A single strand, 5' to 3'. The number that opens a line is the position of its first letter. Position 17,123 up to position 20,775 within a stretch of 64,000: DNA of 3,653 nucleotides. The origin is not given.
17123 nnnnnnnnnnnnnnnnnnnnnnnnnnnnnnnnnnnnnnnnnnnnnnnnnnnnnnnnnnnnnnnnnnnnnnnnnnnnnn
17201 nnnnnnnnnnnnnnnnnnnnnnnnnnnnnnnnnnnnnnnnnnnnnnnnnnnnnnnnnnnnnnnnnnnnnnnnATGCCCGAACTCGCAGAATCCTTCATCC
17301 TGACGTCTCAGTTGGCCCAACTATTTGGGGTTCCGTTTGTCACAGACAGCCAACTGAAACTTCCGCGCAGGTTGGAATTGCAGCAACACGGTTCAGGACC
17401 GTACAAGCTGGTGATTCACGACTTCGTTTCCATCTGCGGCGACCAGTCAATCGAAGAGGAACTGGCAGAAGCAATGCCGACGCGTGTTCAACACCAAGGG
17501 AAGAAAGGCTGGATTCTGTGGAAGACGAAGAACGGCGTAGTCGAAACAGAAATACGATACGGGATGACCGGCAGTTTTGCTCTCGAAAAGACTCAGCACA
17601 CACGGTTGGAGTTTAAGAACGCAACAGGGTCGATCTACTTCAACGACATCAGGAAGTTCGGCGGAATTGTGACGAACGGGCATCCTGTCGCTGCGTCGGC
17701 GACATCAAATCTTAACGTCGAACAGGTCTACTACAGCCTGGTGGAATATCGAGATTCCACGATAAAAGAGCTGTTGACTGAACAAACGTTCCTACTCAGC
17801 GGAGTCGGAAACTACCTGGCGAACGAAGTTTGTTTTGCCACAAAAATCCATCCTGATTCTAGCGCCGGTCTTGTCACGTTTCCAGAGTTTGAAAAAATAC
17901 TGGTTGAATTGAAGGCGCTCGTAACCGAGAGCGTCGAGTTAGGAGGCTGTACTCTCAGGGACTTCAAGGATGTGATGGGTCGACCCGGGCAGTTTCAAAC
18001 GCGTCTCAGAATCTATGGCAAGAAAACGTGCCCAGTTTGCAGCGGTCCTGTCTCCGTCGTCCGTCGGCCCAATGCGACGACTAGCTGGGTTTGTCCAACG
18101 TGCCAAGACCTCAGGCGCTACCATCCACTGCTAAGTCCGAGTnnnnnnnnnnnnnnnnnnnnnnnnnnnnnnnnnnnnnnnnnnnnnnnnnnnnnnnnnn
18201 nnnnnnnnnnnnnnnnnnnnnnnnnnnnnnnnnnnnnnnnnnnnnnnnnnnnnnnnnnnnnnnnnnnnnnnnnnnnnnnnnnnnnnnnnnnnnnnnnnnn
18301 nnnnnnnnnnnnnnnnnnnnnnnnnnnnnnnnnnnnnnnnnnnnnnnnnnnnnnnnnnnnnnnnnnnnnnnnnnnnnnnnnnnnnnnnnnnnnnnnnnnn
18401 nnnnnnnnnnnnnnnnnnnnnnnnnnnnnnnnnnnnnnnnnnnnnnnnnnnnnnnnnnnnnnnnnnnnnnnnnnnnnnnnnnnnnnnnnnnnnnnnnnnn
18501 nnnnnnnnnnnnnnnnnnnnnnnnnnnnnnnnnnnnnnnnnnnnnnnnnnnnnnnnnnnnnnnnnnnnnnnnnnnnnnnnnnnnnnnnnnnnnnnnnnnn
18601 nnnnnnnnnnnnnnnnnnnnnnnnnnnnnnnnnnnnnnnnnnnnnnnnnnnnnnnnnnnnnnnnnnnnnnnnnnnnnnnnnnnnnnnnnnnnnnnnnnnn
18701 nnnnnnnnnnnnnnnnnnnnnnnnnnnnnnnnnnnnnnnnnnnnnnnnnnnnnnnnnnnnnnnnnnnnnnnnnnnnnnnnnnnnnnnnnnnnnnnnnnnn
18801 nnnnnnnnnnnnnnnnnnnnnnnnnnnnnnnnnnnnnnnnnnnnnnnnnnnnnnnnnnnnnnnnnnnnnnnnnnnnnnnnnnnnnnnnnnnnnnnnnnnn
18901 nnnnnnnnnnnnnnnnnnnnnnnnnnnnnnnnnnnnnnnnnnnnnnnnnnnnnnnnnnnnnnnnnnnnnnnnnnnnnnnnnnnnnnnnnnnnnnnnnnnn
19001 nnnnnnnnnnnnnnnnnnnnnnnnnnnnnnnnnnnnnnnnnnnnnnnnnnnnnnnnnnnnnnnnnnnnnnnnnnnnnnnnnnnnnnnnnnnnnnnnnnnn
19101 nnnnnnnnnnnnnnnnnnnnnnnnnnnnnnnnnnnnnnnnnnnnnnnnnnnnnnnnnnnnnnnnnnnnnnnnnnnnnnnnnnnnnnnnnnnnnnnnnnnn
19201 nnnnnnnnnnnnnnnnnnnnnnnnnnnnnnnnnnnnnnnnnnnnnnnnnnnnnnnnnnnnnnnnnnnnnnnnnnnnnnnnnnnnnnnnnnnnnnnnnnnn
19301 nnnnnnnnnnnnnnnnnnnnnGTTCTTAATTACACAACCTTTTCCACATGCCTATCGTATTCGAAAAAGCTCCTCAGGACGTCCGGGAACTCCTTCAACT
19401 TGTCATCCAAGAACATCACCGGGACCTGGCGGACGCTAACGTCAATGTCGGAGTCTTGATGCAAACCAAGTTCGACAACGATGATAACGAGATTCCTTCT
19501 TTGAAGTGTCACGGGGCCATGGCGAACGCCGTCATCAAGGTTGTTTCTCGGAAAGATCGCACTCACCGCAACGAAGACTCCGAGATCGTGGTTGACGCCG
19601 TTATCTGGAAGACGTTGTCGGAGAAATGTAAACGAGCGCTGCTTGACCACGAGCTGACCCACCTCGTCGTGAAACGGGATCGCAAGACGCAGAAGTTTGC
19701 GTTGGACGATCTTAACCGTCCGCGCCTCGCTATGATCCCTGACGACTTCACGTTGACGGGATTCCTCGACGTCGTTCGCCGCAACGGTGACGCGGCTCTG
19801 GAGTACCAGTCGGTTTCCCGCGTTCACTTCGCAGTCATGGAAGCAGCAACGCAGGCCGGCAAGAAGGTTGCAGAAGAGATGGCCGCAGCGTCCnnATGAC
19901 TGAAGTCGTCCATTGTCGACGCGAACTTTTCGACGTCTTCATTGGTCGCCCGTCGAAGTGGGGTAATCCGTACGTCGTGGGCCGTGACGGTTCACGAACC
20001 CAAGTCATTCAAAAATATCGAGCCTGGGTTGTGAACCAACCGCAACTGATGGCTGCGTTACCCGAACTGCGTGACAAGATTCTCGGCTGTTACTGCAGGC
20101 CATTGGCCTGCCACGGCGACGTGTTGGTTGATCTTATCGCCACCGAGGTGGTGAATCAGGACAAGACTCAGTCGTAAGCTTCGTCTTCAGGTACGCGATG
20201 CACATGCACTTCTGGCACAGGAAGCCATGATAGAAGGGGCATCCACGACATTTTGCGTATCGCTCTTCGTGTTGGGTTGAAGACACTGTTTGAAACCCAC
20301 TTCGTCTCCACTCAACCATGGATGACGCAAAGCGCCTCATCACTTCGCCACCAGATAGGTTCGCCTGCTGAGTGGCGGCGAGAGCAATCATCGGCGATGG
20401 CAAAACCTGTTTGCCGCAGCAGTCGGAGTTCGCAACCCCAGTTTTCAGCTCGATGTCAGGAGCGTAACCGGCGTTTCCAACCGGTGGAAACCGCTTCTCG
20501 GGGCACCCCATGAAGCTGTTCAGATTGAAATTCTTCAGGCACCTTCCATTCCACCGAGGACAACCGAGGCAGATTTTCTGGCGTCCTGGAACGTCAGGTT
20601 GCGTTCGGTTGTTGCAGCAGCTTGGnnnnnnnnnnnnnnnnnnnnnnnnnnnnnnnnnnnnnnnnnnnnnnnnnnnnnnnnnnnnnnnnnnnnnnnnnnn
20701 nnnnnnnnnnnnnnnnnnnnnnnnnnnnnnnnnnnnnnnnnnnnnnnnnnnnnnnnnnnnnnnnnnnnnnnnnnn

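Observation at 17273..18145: Fpg/Nei-type base-excision glycosylase in a phage replication block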

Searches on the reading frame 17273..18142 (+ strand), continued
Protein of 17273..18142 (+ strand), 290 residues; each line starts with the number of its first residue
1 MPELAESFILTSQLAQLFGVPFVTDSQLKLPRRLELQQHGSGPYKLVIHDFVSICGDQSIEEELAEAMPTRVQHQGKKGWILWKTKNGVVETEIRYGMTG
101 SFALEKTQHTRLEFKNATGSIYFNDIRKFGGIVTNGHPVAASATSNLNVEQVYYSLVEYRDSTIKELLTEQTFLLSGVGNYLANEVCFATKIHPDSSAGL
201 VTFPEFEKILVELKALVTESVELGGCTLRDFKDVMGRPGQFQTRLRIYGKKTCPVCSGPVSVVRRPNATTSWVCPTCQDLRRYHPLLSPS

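Call 94: fold_search(model_id=the predicted structure, library=viral)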
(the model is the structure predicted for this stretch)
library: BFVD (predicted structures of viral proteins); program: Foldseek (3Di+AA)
matches with E <= 10: 369; with E <= 0.001: 6
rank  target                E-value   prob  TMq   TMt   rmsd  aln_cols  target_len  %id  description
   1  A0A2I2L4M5            2.7e-17  1.00  0.78  0.79   2.9       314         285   19  Formamidopyrimidine-DNA glycosylase [Orpheovirus IHUMI-LCC2]
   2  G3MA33                8.3e-17  1.00  0.76  0.78   2.4       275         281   20  Gp292 [Bacillus phage G]
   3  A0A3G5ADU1            9.1e-15  1.00  0.71  0.67   4.9       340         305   18  Formamidopyrimidine-DNA glycosylase [Hyperionvirus sp.]
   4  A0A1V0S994            1.3e-12  1.00  0.72  0.82   4.8       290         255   17  Formamidopyrimidine-DNA glycosylase [Catovirus CTV1]
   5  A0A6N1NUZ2            4.0e-10  1.00  0.61  0.64   5.1       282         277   15  Formamidopyrimidine-DNA glycosylase [Tupanvirus soda lake]
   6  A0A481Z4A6            6.5e-09  1.00  0.54  0.71   5.1       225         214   18  Formamidopyrimidine-DNA glycosylase H2TH domain protein (Fragment) [Pithovirus LCPAC103]
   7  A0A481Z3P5            1.0e-01  0.85  0.20  0.44  11.1       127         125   14  Formamidopyrimidine-DNA glycosylase C-terminal domain-containing protein [Mimivirus LCMiAC02]
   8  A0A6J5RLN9            2.1e-01  0.90  0.20  0.44   4.0        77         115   12  Uncharacterized protein [uncultured Caudovirales phage]
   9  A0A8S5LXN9            2.1e-01  0.03  0.09  0.12  19.2       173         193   12  Tail sheath stabilizer [Myoviridae sp. ctZgq1]
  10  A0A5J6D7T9            2.7e-01  0.08  0.13  0.17  13.7       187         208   13  (no name in the UniProt tables at hand)
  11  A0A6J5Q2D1            3.6e-01  0.11  0.11  0.03  11.6       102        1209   10  Uncharacterized protein [uncultured Caudovirales phage]
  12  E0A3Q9                4.1e-01  0.02  0.11  0.04  18.1       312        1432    8  RNA-directed RNA polymerase [Tetnovirus 1]
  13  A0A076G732            4.6e-01  0.02  0.09  0.08  21.1       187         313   11  Uncharacterized protein [Bacillus phage Bobb]
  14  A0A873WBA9            5.1e-01  0.10  0.13  0.16   8.1        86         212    7  (no name in the UniProt tables at hand)
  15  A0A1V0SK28            5.5e-01  0.12  0.12  0.12   8.7        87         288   11  RING finger domain protein [Klosneuvirus KNV1]
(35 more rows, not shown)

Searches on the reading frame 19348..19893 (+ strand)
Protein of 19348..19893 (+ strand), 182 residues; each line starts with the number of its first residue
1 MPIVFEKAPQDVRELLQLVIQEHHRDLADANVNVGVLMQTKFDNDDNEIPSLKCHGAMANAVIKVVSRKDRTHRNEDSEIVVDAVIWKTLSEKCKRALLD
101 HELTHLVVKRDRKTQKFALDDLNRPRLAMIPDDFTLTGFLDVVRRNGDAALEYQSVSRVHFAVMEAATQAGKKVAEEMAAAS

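Call 10: search_protein_families(library=pfam, proteins=[window:19348-19893:+], max_evalue=0.01)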
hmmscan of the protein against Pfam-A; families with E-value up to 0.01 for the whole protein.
window:19348-19893:+ (182 aa): 1 family
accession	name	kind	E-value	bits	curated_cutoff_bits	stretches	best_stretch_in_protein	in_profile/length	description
PF18894.6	PhageMetallopep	-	9.2e-15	55.3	23.7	1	5-152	3-125/134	Putative phage metallopeptidase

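Call 11: search_protein_families(library=phrogs, proteins=[window:19348-19893:+], max_evalue=0.001)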
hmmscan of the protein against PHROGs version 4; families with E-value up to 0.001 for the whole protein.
window:19348-19893:+ (182 aa): 1 family
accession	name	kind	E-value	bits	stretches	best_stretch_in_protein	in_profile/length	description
phrog_513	-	integration and excision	1.3e-07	32.3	1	18-157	41-179/208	transposase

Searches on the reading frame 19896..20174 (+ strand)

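Call 10: search_protein_families(library=pfam, proteins=[window:19896-20174:+], max_evalue=0.01)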
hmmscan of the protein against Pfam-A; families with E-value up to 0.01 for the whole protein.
window:19896-20174:+ (93 aa): 1 family
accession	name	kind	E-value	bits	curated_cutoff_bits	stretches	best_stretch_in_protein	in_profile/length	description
PF14216.11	DUF4326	-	7.7e-26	91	25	1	4-78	3-81/82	Domain of unknown function (DUF4326)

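Call 11: search_protein_families(library=phrogs, proteins=[window:19896-20174:+], max_evalue=0.001)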
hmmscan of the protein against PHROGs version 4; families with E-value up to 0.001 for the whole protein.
window:19896-20174:+ (93 aa): 3 families
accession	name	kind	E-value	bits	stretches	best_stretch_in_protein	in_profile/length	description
phrog_464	-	unknown function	1.7e-31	111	1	1-82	191-286/322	unknown function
phrog_24867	-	DNA, RNA and nucleotide metabolism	5.7e-06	27.3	1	23-82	105-168/187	ribonucleotide reductase NrdA-like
phrog_30585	-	DNA, RNA and nucleotide metabolism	0.00081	18.3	0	21-79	419-489/852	DNA repair protein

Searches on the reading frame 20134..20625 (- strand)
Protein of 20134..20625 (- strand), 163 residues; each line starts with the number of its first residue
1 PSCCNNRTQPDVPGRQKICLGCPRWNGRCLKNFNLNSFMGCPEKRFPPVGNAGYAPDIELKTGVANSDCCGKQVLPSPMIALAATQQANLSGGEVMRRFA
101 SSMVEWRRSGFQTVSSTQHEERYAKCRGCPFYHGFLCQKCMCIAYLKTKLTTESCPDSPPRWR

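Call 10: search_protein_families(library=pfam, proteins=[window:20134-20625:-], max_evalue=0.01)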
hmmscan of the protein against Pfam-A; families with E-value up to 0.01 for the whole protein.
window:20134-20625:- (163 aa): 1 family
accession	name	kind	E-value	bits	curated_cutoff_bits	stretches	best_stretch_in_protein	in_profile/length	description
PF19668.4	DUF6171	-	0.0035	18.1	27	1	116-156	36-76/80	Family of unknown function (DUF6171)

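Call 11: search_protein_families(library=phrogs, proteins=[window:20134-20625:-], max_evalue=0.001)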
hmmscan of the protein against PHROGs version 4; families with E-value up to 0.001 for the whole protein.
window:20134-20625:- (163 aa): 1 family
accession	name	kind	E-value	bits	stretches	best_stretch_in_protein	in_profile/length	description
phrog_13558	-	unknown function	7.4e-07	30.1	1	112-156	18-64/69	-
